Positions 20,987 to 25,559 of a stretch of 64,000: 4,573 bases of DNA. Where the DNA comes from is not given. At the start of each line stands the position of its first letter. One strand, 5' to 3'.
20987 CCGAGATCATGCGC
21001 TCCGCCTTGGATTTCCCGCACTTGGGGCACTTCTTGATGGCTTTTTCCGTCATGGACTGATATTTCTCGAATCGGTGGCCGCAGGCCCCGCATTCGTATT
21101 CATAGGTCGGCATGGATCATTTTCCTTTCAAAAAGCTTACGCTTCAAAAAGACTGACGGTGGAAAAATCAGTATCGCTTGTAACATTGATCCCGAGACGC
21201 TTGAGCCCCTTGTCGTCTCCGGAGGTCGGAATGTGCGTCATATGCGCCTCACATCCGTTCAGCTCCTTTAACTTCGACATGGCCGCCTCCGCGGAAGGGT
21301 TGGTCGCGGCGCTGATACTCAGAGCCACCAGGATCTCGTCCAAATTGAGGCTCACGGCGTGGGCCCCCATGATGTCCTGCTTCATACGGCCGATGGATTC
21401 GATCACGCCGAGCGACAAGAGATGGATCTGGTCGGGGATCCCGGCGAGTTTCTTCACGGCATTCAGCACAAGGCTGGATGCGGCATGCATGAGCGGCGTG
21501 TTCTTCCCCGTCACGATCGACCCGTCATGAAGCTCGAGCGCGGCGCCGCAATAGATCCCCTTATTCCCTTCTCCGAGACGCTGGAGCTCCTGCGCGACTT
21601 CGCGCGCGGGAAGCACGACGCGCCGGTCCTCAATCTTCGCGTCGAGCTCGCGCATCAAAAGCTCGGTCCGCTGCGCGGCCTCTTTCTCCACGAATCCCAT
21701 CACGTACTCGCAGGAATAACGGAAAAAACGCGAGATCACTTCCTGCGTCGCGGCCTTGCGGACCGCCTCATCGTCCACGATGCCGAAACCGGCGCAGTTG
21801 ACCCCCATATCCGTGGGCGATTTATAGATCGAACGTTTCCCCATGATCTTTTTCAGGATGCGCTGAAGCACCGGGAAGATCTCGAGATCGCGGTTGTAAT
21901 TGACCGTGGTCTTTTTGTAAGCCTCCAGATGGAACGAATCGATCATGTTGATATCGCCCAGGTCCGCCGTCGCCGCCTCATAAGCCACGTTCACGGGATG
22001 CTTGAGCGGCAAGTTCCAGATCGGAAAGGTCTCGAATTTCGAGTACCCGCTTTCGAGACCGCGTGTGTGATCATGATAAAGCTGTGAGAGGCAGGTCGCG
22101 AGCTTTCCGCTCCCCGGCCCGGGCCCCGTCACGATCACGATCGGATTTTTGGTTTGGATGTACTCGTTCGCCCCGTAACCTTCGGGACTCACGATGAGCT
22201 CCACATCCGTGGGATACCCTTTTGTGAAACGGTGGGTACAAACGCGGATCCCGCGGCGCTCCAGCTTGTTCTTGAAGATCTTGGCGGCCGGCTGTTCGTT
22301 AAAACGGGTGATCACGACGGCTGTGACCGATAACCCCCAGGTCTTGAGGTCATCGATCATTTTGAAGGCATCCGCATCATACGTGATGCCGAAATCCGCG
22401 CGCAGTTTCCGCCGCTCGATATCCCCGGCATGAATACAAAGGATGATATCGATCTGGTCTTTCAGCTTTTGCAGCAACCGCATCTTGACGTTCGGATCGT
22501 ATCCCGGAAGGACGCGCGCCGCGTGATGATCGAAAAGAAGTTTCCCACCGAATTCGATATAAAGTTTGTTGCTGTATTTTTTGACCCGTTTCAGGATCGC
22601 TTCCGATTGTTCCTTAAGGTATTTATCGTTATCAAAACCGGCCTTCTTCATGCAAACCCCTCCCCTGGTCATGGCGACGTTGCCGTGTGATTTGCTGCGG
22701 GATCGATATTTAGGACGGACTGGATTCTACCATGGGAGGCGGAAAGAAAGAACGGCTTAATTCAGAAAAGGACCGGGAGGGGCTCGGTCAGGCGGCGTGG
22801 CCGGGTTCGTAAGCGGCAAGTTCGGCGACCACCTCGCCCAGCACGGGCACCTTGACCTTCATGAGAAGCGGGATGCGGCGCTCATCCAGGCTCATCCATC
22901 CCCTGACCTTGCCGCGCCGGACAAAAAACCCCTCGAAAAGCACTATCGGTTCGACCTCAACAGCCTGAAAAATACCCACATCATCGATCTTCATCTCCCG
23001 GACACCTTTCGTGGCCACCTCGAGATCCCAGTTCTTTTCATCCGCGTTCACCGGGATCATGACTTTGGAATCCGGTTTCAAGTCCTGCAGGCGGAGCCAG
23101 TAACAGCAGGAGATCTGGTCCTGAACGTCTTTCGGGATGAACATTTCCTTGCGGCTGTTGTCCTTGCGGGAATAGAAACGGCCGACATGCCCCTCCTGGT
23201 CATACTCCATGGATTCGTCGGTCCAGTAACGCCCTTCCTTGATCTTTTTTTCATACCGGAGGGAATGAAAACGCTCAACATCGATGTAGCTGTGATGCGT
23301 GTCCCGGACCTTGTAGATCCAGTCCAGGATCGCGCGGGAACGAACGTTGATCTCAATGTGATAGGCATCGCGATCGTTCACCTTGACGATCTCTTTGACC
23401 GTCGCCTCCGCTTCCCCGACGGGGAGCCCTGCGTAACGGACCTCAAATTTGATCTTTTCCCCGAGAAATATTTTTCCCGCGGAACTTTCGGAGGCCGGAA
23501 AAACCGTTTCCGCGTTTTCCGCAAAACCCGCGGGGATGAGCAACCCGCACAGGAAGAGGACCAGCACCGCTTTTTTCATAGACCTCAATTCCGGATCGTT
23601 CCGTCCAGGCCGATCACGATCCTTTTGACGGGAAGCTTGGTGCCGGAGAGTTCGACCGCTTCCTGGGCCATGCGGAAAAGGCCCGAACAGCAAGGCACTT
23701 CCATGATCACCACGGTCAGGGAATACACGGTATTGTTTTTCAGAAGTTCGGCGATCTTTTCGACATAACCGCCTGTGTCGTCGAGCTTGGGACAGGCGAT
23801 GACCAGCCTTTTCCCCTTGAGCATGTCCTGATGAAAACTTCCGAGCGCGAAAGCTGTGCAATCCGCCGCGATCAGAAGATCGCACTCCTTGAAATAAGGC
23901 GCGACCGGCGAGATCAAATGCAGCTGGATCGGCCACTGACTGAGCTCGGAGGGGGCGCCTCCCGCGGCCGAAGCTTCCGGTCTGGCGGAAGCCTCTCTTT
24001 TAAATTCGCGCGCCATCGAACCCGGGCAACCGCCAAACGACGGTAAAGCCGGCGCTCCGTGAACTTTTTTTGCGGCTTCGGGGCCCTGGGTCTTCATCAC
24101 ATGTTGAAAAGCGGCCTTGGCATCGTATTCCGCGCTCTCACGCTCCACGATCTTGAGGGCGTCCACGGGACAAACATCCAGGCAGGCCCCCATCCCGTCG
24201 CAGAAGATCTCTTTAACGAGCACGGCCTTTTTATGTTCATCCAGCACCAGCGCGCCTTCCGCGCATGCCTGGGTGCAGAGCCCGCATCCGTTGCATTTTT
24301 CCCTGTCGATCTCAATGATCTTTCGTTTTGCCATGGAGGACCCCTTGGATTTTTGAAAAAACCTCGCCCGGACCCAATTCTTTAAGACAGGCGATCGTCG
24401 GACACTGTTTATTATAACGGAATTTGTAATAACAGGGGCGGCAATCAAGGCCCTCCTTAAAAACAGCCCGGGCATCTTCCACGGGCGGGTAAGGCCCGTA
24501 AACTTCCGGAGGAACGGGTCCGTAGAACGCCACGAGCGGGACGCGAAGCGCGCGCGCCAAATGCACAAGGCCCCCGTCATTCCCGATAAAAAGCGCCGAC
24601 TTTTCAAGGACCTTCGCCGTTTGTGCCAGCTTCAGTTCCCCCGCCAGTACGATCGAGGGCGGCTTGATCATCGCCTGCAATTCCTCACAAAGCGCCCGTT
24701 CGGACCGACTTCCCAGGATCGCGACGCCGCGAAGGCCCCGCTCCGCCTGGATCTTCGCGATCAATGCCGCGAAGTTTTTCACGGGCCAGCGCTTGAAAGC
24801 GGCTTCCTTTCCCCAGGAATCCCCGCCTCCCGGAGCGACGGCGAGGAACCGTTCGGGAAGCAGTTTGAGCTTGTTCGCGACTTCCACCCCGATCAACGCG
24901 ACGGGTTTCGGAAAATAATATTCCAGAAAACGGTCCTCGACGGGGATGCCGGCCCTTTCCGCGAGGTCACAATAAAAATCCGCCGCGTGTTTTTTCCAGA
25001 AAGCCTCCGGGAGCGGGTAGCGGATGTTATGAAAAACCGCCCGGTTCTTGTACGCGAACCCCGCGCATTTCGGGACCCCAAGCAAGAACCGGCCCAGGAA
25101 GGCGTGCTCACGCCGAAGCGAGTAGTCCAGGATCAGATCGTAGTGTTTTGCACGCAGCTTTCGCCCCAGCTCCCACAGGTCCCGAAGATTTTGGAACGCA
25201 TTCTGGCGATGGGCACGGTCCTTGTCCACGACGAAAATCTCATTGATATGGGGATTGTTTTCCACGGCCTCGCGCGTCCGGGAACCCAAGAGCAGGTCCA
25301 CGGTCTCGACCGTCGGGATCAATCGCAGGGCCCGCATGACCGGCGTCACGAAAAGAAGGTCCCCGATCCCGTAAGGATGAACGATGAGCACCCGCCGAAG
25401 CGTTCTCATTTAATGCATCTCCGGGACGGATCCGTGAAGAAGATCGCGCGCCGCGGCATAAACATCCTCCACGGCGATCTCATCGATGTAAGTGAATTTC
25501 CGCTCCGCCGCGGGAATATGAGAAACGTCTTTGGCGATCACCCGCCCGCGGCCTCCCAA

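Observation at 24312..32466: Expanded LPS inner-core module: four tandem GT9 paralogs, a GT4-GT9 fusion and an LpxL-DUF1022 fusion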

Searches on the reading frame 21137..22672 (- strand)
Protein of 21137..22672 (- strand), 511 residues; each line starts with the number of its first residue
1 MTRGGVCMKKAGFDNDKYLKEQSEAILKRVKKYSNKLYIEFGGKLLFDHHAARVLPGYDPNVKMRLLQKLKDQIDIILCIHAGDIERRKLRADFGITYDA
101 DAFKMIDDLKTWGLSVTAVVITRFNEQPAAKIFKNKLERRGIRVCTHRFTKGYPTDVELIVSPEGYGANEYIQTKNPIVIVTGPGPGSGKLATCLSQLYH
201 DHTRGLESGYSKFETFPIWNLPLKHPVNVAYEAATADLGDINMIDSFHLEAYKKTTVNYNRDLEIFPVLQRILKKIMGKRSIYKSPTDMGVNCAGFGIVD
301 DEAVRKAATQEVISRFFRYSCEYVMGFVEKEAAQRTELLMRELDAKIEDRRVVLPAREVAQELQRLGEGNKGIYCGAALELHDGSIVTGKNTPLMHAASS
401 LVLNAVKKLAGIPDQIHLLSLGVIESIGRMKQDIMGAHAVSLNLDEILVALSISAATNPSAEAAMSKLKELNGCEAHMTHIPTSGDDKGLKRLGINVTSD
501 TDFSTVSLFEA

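Call 7: search_protein_families(library=pfam, proteins=[window:21137-22672:-], max_evalue=0.001)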
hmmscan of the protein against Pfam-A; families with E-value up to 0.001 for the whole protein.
window:21137-22672:- (511 aa): 2 families
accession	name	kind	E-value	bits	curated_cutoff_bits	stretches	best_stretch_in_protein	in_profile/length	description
PF08903.17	DUF1846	-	7.7e-167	554.6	27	1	12-343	2-332/333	Domain of unknown function DUF1846, N-terminal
PF20921.3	DUF1846_C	-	1.8e-54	184.1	27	1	348-509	1-153/153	Domain of unknown function DUF1846, C-terminal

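Call 18: search_protein_families(library=ncbifam, proteins=[window:21137-22672:-], max_evalue=0.00001)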
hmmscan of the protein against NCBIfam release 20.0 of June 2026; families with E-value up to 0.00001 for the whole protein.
window:21137-22672:- (511 aa): 1 family
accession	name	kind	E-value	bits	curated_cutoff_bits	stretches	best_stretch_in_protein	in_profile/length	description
NF010184.0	PRK13663.1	equivalog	2.1e-228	758.9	631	1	8-510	1-493/494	hypothetical protein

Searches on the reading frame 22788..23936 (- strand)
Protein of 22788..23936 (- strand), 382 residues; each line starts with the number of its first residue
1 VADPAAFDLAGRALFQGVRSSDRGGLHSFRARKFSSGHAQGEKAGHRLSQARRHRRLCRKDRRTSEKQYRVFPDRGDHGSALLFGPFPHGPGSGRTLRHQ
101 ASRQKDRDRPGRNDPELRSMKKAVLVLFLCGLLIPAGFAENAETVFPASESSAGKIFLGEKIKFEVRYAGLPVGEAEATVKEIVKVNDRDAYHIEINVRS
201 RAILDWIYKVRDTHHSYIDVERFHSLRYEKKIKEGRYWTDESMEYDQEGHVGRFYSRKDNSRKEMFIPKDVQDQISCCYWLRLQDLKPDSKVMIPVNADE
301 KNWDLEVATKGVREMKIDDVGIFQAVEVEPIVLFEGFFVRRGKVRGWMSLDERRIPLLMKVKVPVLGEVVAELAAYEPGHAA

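Call 7: search_protein_families(library=pfam, proteins=[window:22788-23936:-], max_evalue=0.001)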
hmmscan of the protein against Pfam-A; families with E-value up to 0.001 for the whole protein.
window:22788-23936:- (382 aa): 1 family
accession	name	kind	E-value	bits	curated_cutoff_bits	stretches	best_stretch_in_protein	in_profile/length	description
PF11306.15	DUF3108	-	4.4e-35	121.9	26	1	163-373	1-208/209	Protein of unknown function (DUF3108)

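Call 18: search_protein_families(library=ncbifam, proteins=[window:22788-23936:-], max_evalue=0.00001)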
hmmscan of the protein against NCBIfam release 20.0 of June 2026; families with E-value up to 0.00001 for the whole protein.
window:22788-23936:- (382 aa): 0 families

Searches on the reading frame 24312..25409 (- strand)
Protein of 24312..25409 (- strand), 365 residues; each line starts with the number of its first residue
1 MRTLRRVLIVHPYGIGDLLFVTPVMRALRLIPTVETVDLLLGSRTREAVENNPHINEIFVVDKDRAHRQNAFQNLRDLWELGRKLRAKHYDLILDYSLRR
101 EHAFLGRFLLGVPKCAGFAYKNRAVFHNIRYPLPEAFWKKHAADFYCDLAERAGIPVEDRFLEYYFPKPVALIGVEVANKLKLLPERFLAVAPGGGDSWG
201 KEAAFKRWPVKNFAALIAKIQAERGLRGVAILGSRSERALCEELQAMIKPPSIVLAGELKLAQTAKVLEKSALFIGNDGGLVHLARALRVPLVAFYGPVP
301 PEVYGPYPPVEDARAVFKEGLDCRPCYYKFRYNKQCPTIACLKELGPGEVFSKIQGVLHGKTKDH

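Call 3: search_protein_families(library=pfam, proteins=[window:24312-25409:-], max_evalue=0.01)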
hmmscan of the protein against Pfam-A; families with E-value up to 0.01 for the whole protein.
window:24312-25409:- (365 aa): 1 family
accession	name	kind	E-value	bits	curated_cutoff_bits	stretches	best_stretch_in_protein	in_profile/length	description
PF01075.23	Glyco_transf_9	-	4.4e-29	102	22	1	79-326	2-236/247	Glycosyltransferase family 9 (heptosyltransferase)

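Call 4: search_protein_families(library=ncbifam, proteins=[window:24312-25409:-], max_evalue=0.01)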
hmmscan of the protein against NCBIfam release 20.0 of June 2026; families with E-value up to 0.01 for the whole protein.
window:24312-25409:- (365 aa): 6 families
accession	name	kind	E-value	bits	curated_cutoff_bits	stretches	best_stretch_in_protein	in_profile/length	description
TIGR02195.1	heptsyl_trn_II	equivalog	9.3e-35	120.3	134.6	1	6-358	1-338/339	lipopolysaccharide heptosyltransferase II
TIGR02201.1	heptsyl_trn_III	equivalog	4.4e-26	91.7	170.2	2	6-124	1-116/344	putative lipopolysaccharide heptosyltransferase III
TIGR02193.1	heptsyl_trn_I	equivalog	8e-23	81.1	185.3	2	206-308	194-293/320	lipopolysaccharide heptosyltransferase I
NF007742.0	PRK10422.1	equivalog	2.6e-22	79.1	467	2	3-114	4-112/352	lipopolysaccharide core heptosyltransferase RfaQ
NF008162.0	PRK10916.1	equivalog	1.2e-17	64.1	569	1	6-306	2-297/348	ADP-heptose--LPS heptosyltransferase RfaF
NF008204.0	PRK10964.1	equivalog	1.2e-09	37.7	437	1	206-307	192-290/322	lipopolysaccharide heptosyltransferase RfaC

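Call 76: find_homologous_proteins(query=window:24315-25409:-)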
Query window:24315-25409:- (365 aa): 406 proteins with E <= 0.001 among 8000 candidates; the best 120 are listed.
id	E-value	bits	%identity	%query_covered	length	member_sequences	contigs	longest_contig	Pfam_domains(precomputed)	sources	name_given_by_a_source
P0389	6.9e-248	840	100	100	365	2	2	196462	PF01075.24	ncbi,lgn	-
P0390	5.4e-221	751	88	100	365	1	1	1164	PF01075.24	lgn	-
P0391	1.1e-209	714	85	99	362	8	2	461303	PF01075.24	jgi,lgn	jgi:lipopolysaccharide heptosyltransferase II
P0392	7.9e-206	701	84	97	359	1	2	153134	PF01075.24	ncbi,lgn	-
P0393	6.0e-203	692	82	97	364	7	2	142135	PF01075.24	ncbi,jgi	ncbi:MAG: lipopolysaccharide heptosyltransferase II [Candidatus Omnitrophota bacterium]|jgi:lipopoly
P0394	2.0e-201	687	82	98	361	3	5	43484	PF01075.24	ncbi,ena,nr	ncbi:MAG: lipopolysaccharide heptosyltransferase II [Omnitrophica bacterium RIFOXYB12_FULL_50_7]|nr:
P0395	1.8e-200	684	83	97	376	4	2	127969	PF01075.24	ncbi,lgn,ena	-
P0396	3.1e-199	680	76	99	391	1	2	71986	PF01075.24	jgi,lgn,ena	jgi:heptosyltransferase-2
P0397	4.0e-199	679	78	97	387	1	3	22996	PF01075.24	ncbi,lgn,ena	ncbi:MAG: glycosyltransferase family 9 protein [Candidatus Omnitrophota bacterium]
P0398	7.9e-199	678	82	97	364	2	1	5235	PF01075.24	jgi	-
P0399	1.5e-198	677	81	98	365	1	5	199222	PF01075.24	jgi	jgi:lipopolysaccharide heptosyltransferase II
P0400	4.0e-198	676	81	97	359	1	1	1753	PF01075.24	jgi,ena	-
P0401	4.5e-198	676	80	99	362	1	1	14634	PF01075.24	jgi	jgi:heptosyltransferase-2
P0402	1.8e-197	674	81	98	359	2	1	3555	PF01075.24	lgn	-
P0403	2.0e-197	674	81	97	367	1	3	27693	PF01075.24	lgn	-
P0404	5.3e-196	669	81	97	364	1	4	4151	PF01075.24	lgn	-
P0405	6.5e-196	669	80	97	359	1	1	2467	PF01075.24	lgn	-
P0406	7.1e-196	669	80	97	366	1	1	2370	PF01075.24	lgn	-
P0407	6.3e-195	665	67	98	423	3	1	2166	PF01075.24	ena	-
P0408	3.3e-194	663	78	98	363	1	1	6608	PF01075.24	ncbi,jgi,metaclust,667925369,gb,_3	metaclust:\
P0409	1.5e-193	661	78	98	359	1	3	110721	PF01075.24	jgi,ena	-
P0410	2.2e-193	660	79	98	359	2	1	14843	PF01075.24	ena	-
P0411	3.8e-193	660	79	98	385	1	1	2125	PF01075.24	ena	-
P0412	9.2e-193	658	79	97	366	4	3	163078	PF01075.24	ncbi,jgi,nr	ncbi:MAG TPA: glycosyltransferase family 9 protein [Candidatus Omnitrophota bacterium]|nr:glycosyltr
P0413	1.5e-192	658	81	96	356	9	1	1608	PF01075.24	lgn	-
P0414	1.8e-192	657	79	97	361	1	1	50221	PF01075.24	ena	-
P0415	3.2e-192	657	75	97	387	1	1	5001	PF01075.24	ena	-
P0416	5.0e-192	656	80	96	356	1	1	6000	PF01075.24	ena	-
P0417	1.4e-189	648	79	97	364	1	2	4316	PF01075.24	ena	-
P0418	1.7e-189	648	78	98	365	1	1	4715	PF01075.24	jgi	jgi:heptosyltransferase-2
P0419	1.8e-189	647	79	97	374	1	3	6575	PF01075.24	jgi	jgi:heptosyltransferase-2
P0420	2.0e-189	647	77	97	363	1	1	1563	PF01075.24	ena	-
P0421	5.0e-188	643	77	98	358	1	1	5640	PF01075.24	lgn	-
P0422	6.7e-188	642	79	97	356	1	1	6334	PF01075.24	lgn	-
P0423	3.3e-185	633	76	96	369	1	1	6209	PF01075.24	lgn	-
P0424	5.5e-185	633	82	90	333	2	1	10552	PF01075.24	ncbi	-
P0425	1.1e-184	632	71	96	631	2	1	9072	PF01075.24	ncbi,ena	-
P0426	1.5e-184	631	75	100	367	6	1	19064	PF01075.24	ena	-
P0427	1.3e-183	628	76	98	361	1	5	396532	PF01075.24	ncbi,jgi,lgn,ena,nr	ncbi:MAG TPA: glycosyltransferase family 9 protein [Candidatus Omnitrophota bacterium]|nr:glycosyltr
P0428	4.1e-183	627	67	98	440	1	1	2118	PF01075.24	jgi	jgi:ADP-heptose:LPS heptosyltransferase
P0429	2.7e-182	624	73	98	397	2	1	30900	PF01075.24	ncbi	-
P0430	9.9e-180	615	75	99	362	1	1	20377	PF01075.24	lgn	-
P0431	1.3e-176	605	72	98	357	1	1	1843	PF01075.24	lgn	-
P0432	2.8e-176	604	78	88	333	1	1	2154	PF01075.24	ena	-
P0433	5.6e-176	603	74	91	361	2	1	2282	PF01075.24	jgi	jgi:lipopolysaccharide heptosyltransferase II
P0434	1.3e-175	602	65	98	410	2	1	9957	PF01075.24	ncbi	-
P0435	1.3e-175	602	69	89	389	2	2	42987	PF01075.24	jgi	-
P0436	1.8e-174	598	72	98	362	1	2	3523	PF01075.24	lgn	-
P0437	1.7e-173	595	70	96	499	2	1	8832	PF01075.24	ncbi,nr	ncbi:MAG: hypothetical protein KTQ49_06500, partial [Candidatus Omnitrophica bacterium]|nr:hypotheti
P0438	7.2e-173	593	72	96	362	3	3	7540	PF01075.24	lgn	-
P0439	3.9e-172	590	72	96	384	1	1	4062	PF01075.24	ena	-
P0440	4.6e-172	590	82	84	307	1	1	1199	PF01075.24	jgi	jgi:lipopolysaccharide heptosyltransferase II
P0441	5.1e-171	587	71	97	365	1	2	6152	PF01075.24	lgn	-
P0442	4.1e-169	580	71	94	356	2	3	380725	PF01075.24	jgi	-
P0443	7.9e-169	580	68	98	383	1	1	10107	PF01075.24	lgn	-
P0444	2.0e-168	578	70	96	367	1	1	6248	PF01075.24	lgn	-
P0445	4.0e-167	574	66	100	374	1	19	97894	PF01075.24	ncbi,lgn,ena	-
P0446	2.7e-162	558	67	100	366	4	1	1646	PF01075.24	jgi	-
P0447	2.9e-161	555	66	97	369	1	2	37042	PF01075.24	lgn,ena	-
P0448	4.0e-156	538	65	99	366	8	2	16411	PF01075.24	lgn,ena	-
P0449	8.3e-155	533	63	99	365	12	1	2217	PF01075.24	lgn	-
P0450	1.4e-140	487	61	95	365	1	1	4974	PF01075.24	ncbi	-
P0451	4.4e-136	472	64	87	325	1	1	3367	PF01075.24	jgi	jgi:ADP-heptose:LPS heptosyltransferase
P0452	5.9e-134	465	58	97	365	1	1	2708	PF01075.24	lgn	-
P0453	4.7e-133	462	57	97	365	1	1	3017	PF01075.24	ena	-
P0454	3.7e-132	459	57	98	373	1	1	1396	PF01075.24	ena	-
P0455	7.7e-131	455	57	97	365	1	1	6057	PF01075.24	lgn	-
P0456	1.2e-130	454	56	98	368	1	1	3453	PF01075.24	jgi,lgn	jgi:lipopolysaccharide heptosyltransferase II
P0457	1.1e-129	451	57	96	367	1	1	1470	PF01075.24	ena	-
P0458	2.4e-129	450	57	97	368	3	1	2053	PF01075.24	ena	-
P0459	3.1e-129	449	57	100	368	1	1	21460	PF01075.24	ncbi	-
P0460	5.1e-129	449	57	95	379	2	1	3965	PF01075.24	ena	-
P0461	5.5e-129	448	56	97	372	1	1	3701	PF01075.24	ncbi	-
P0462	1.4e-128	447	57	95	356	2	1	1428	PF01075.24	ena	-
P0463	2.9e-128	446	55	97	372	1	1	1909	PF01075.24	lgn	-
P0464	3.5e-128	446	57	95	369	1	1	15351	PF01075.24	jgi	jgi:heptosyltransferase-2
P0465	1.9e-127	443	55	98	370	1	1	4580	PF01075.24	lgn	-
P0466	2.8e-127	443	55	98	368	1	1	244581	PF01075.24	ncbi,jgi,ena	-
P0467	3.3e-127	443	58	95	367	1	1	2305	PF01075.24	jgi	jgi:heptosyltransferase II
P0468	5.0e-127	442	55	97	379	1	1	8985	PF01075.24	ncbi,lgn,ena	-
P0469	5.8e-127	442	57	97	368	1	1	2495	PF01075.24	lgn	-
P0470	6.5e-127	442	57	96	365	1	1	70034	PF01075.24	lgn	-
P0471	9.6e-127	441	56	97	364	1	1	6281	PF01075.24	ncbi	-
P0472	2.0e-126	440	57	97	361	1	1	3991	PF01075.24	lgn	-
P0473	2.3e-126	440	58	96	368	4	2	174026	PF01075.24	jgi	jgi:lipopolysaccharide heptosyltransferase II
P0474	4.1e-126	439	56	97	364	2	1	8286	PF01075.24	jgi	-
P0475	6.1e-126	438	56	95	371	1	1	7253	PF01075.24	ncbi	-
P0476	1.5e-125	437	56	98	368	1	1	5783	PF01075.24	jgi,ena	-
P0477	1.5e-125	437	54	99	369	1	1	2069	PF01075.24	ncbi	-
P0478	1.9e-125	437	57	97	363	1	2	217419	PF01075.24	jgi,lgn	jgi:lipopolysaccharide heptosyltransferase II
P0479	4.5e-125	436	55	96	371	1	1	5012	PF01075.24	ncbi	-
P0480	4.7e-125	435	55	98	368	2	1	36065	PF01075.24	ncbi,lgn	-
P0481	6.6e-125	435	53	97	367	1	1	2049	PF01075.24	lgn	-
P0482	1.0e-124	434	54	97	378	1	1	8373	PF01075.24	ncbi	-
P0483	1.8e-124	434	55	98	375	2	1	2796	PF01075.24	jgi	-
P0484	1.9e-124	434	54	97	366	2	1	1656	PF01075.24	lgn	-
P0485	1.9e-124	433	55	97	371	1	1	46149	PF01075.24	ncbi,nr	ncbi:MAG: glycosyltransferase family 9 protein [Candidatus Omnitrophica bacterium]|nr:glycosyltransf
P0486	2.9e-124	433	55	97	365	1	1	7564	PF01075.24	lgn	-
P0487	4.0e-124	432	54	99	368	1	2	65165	PF01075.24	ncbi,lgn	-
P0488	9.3e-124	431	55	96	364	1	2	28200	PF01075.24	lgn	-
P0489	1.2e-123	431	56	95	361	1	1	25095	PF01075.24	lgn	-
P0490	1.3e-123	431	54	97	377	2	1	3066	PF01075.24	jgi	-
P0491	2.3e-123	430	54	96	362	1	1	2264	PF01075.24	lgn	-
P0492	4.8e-123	429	55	96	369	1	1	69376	PF01075.24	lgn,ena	-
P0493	8.6e-123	428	54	97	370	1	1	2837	PF01075.24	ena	-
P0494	1.0e-122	428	53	97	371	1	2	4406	PF01075.24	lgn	-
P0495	1.5e-122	427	56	95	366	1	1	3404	PF01075.24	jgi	jgi:lipopolysaccharide heptosyltransferase II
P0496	2.1e-122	427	55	97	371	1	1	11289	PF01075.24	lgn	-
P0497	2.1e-122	427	56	96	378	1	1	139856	PF01075.24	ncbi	-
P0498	3.4e-122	426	54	96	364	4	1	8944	PF01075.24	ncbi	-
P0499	3.6e-122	426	53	96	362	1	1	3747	PF01075.24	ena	-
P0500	3.7e-122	426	54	97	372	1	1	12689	PF01075.24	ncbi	-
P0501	5.9e-122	425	54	97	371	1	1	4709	PF01075.24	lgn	-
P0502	7.6e-122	425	55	96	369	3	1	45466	PF01075.24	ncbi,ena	-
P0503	7.8e-122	425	54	96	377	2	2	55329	PF01075.24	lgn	-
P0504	8.7e-122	425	54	97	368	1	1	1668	PF01075.24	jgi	jgi:lipopolysaccharide heptosyltransferase II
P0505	1.0e-121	425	55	97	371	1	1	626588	PF01075.24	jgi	-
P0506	1.3e-121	424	53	97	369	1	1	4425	PF01075.24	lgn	-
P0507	2.4e-121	423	55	96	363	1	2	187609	PF01075.24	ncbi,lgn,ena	-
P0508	5.4e-121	422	52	97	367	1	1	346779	PF01075.24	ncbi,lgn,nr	ncbi:MAG: lipopolysaccharide heptosyltransferase II [Candidatus Omnitrophota bacterium]|nr:lipopolys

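Call 77: find_encoding_contigs(protein=P0389, flank=3000, max_places=2)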
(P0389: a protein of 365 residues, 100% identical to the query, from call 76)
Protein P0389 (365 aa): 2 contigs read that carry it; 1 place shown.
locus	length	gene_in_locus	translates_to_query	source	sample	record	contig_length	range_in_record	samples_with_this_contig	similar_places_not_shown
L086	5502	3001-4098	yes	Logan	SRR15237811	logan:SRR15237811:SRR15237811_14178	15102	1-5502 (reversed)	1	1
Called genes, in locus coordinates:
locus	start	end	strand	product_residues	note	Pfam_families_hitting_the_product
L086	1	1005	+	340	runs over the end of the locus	PF01075:Glyco_transf_9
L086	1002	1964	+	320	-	PF01075:Glyco_transf_9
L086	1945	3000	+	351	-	PF01075:Glyco_transf_9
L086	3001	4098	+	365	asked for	PF01075:Glyco_transf_9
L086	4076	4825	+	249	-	PF00037:Fer4 (faint), PF12797:Fer4_2 (weak), PF12837:Fer4_6, PF13237:Fer4_10, PF14697:Fer4_21, PF12838:Fer4_7, PF13187:Fer4_9 (weak), PF27217:AF_0155, +1 more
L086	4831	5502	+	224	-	?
